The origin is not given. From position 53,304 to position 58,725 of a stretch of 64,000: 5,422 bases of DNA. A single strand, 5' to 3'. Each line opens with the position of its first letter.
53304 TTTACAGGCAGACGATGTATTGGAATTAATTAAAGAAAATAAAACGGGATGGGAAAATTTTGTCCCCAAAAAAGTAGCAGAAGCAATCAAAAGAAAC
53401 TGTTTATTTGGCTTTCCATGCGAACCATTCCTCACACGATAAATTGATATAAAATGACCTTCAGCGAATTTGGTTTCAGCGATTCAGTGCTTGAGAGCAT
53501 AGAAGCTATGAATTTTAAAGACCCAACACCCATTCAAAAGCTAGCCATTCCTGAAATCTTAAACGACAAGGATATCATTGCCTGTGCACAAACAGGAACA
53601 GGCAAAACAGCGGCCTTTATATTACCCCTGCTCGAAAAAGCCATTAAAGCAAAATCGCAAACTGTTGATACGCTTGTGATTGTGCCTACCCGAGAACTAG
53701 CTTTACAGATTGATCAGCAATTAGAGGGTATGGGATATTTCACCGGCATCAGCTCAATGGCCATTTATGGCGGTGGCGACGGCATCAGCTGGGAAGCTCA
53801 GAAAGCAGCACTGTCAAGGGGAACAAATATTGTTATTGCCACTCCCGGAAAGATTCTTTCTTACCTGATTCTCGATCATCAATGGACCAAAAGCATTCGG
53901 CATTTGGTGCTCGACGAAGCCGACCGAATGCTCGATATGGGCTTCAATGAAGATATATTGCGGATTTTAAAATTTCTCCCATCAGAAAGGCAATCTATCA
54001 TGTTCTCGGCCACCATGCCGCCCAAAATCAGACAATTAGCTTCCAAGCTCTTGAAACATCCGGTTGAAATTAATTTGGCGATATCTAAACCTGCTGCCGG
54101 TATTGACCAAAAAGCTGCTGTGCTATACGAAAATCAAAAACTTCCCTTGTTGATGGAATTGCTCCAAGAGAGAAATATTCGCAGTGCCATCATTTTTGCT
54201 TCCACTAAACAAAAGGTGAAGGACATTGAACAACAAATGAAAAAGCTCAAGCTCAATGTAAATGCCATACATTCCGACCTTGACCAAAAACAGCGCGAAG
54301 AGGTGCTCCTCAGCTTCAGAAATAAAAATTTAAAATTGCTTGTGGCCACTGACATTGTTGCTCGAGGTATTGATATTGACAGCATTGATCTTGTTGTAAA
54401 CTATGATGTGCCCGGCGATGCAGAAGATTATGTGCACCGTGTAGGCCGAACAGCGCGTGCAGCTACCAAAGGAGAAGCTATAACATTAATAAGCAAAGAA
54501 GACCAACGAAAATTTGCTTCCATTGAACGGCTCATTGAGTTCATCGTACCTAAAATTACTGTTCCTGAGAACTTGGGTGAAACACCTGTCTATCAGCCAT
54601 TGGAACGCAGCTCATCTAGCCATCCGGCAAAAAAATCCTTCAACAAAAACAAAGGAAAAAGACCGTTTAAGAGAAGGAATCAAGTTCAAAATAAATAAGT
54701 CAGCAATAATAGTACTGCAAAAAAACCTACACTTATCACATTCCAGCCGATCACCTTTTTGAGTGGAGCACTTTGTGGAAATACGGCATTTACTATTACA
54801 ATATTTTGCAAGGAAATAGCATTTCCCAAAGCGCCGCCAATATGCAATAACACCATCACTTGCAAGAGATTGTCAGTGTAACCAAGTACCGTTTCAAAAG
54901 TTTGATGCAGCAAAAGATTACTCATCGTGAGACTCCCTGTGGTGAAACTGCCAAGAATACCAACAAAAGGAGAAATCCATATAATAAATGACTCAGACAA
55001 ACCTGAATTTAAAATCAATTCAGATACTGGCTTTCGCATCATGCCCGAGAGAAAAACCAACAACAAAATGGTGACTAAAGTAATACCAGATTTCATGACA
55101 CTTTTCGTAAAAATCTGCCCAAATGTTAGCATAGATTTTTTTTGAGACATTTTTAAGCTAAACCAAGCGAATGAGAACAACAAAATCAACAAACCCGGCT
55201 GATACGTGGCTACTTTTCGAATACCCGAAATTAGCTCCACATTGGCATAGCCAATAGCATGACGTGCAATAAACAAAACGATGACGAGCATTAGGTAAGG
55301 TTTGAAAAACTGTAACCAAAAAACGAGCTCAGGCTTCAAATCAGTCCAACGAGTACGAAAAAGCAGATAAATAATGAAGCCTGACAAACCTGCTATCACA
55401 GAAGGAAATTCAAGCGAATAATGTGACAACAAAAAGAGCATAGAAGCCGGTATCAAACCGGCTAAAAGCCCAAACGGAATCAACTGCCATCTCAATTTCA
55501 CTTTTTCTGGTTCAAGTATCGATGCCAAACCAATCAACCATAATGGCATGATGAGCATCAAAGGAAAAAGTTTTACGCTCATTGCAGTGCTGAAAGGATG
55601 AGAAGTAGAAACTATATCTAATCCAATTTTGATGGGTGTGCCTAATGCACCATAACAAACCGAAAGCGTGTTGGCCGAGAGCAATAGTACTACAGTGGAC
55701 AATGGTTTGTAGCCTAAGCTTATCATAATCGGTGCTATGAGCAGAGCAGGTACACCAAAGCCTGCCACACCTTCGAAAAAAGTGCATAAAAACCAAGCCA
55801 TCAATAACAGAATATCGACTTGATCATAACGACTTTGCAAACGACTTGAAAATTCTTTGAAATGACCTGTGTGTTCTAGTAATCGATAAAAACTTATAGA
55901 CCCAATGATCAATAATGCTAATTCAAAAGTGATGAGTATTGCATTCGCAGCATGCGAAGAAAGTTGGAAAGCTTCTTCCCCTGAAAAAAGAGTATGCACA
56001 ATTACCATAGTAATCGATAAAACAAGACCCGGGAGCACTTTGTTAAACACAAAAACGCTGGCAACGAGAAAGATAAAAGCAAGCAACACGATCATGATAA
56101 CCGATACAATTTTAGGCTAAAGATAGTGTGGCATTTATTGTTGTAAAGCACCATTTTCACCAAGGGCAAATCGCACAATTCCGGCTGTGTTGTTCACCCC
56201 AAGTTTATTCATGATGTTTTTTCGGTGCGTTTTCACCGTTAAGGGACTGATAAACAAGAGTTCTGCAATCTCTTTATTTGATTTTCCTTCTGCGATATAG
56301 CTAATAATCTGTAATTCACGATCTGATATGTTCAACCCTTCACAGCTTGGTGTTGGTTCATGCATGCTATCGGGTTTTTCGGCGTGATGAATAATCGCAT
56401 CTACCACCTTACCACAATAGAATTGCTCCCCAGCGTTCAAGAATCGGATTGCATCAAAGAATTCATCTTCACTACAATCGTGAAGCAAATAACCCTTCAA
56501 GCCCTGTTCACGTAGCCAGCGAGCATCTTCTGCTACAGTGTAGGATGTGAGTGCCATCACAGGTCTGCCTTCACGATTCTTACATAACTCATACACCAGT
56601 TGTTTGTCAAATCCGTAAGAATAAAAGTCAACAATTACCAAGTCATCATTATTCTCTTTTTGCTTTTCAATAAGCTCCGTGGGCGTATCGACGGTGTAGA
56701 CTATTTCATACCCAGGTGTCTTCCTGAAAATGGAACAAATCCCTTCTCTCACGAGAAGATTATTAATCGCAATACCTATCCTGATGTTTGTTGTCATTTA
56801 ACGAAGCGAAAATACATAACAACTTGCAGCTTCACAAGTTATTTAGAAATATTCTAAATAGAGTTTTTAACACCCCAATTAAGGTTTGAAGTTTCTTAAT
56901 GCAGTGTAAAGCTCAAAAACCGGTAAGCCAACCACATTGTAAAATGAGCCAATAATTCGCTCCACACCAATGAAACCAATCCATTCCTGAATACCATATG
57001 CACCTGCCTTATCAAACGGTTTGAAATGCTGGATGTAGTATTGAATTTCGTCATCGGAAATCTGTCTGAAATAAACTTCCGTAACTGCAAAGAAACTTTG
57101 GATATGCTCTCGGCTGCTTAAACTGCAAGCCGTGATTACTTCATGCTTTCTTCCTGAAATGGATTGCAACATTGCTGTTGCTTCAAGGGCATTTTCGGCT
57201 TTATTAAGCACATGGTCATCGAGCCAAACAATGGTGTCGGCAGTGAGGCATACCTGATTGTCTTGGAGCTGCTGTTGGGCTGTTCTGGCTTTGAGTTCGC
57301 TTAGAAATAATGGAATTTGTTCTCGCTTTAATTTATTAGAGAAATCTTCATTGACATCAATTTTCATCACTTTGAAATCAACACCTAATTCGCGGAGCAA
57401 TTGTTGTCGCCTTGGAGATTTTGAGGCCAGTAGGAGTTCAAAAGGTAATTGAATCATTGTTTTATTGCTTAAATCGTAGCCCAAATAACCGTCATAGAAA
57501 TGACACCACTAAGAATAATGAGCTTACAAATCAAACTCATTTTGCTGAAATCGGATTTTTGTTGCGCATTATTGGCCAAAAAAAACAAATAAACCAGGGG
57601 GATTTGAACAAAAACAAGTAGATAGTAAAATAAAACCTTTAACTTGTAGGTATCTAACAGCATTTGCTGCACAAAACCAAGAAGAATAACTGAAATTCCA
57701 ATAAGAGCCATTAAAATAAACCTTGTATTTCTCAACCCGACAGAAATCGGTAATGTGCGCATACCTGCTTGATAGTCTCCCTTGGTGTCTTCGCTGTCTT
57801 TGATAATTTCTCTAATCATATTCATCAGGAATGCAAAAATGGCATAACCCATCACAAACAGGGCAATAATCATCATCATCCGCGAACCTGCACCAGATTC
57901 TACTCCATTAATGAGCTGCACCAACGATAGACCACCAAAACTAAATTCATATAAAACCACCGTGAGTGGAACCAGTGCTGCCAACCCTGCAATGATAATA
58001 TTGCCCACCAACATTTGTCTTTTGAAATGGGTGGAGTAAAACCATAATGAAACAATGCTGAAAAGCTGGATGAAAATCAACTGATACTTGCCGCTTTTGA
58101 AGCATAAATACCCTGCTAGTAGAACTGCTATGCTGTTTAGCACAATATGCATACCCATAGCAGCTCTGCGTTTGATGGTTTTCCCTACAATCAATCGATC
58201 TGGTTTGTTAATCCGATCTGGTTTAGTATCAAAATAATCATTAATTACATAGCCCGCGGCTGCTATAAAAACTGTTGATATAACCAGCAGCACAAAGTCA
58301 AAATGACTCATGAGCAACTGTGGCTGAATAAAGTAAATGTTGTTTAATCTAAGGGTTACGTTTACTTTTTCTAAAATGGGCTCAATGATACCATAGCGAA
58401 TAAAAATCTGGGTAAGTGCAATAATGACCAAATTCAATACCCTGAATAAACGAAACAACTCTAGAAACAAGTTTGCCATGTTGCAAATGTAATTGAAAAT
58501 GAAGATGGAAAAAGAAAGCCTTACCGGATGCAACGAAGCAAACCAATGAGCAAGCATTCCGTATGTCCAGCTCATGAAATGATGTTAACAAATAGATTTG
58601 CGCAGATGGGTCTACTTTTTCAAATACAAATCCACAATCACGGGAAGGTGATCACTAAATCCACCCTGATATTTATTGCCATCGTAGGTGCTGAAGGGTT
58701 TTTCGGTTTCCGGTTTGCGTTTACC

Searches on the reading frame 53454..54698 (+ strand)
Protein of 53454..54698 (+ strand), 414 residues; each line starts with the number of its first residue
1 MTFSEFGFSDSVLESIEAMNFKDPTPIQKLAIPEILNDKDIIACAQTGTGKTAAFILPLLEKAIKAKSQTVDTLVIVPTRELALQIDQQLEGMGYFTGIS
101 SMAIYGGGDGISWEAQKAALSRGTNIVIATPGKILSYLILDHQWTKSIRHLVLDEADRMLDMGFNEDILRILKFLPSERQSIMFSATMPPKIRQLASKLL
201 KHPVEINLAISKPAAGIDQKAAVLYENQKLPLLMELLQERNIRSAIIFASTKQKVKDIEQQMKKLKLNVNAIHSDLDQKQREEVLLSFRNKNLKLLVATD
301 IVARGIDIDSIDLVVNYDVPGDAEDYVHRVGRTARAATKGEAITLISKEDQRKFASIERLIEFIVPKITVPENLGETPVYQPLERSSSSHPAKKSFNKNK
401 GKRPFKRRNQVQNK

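Call 74: search_protein_families(library=ncbifam, proteins=[window:53454-54698:+], max_evalue=0.00001)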
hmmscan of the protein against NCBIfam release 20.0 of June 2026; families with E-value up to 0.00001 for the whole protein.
window:53454-54698:+ (414 aa): 36 families (the best 25 are shown)
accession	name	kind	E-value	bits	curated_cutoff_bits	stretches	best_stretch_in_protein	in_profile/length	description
NF053631.1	RNA_helic_CshA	equivalog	2.8e-112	375.8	646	1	3-371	1-366/434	degradosome RNA helicase CshA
NF008744.0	PRK11776.1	equivalog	3.2e-109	365.6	524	1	2-366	5-366/460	ATP-dependent RNA helicase DbpA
NF053711.1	RNA_heli_RhlE1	exception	1.3e-100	337.2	750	1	1-379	1-381/434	RNA helicase RhlE1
NF008394.0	PRK11192.1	equivalog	2.5e-97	326.5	507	1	1-407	3-409/441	ATP-dependent RNA helicase SrmB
NF007882.0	PRK10590.1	equivalog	7.2e-96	321.9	743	1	1-372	1-375/456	ATP-dependent RNA helicase RhlE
NF053636.1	DDHlcsCsdAPsy1082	equivalog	1.6e-86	290.9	890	1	1-362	3-363/512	DEAD/DEAH box helicase CsdA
NF008642.0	PRK11634.1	equivalog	1.7e-86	291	989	1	1-372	6-375/628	DEAD/DEAH family ATP-dependent RNA helicase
NF053710.1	RNA_heli_RhlE2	exception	7.4e-86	288.9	925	1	1-394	1-398/635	RNA helicase RhlE2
NF003419.0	PRK04837.1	equivalog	2.2e-82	277.1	588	1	2-396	10-410/424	ATP-dependent RNA helicase RhlB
NF002340.1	PRK01297.1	equivalog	6.1e-76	255.6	564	1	2-361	2-368/372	ATP-dependent RNA helicase RhlB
NF003390.0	PRK04537.1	equivalog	1.5e-72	245.5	732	1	1-375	9-390/572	ATP-dependent RNA helicase RhlB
TIGR01389.1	recQ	equivalog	1.4e-24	86.5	640.2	1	22-351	12-333/591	DNA helicase RecQ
TIGR04121.1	DEXH_lig_assoc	equivalog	6.9e-21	73.7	850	1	24-346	14-356/804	ligase-associated DNA damage response DEXH box helicase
NF010337.0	PRK13766.1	equivalog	1.7e-20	72.8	610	1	231-349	355-480/781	Hef nuclease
TIGR00614.1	recQ_fam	subfamily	1.9e-19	69.8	219.8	1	24-352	12-336/470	RecQ family ATP-dependent DNA helicase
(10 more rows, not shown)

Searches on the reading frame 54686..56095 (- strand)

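Call 74: search_protein_families(library=ncbifam, proteins=[window:54686-56095:-], max_evalue=0.00001)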
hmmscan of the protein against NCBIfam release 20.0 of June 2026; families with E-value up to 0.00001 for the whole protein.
window:54686-56095:- (469 aa): 3 families
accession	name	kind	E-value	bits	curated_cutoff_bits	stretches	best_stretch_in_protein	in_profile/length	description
TIGR00795.1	lctP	subfamily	9.8e-41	140.1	341.15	2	8-251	20-261/530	lactate permease LctP family transporter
NF007740.0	PRK10420.1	equivalog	1.4e-19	70.2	918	1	7-252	28-271/551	L-lactate permease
NF007249.0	PRK09695.1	equivalog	1.8e-17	63.2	1121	1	7-251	27-270/560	glycolate permease GlcA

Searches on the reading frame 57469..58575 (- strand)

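Call 74: search_protein_families(library=ncbifam, proteins=[window:57469-58575:-], max_evalue=0.00001)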
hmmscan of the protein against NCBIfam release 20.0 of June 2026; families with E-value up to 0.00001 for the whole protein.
window:57469-58575:- (368 aa): 13 families
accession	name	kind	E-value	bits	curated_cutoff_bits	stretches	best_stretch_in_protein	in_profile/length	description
NF009513.0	PRK12872.1-3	equivalog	7.3e-71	239.1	288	1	33-362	8-291/293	prenyltransferase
NF009512.0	PRK12872.1-1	equivalog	3e-60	204.3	278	1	40-363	3-297/303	geranylgeranylglycerol-phosphate geranylgeranyltransferase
NF009521.0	PRK12882.1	equivalog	7.5e-32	110.7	296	1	54-349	25-267/280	geranylgeranylglycerol-phosphate geranylgeranyltransferase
NF009523.0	PRK12884.1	equivalog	1e-29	103.6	269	1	91-363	36-275/279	prenyltransferase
NF009522.0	PRK12883.1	equivalog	1e-23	84.3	353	2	95-205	39-145/279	geranylgeranylglycerol-phosphate geranylgeranyltransferase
NF005742.0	PRK07566.1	equivalog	2.2e-14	53.3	313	1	97-346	71-294/315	chlorophyll synthase ChlG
NF009058.0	PRK12392.1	subfamily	4.2e-11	42.5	494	1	108-336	68-275/333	bacteriochlorophyll c synthase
NF035940.1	prenyl_rel_EboC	equivalog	4.7e-10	39.3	250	1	88-194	35-136/292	UbiA-like protein EboC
TIGR01476.1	chlor_syn_BchG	subfamily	1.2e-09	38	212.3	1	101-348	47-268/283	(bacterio)chlorophyll synthase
NF004751.0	PRK06080.1-3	equivalog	6.4e-08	32.5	264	1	96-316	50-250/296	1,4-dihydroxy-2-naphthoate polyprenyltransferase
NF010117.0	PRK13591.1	equivalog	1.6e-07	30.7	238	1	89-361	55-294/307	prenyltransferase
NF006088.0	PRK08238.1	equivalog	5.1e-06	25.4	351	1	92-198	227-330/482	UbiA family prenyltransferase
NF045897.1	SCO3242_trans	equivalog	5.9e-06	26.1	260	1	95-187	34-122/287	SCO3242 family prenyltransferase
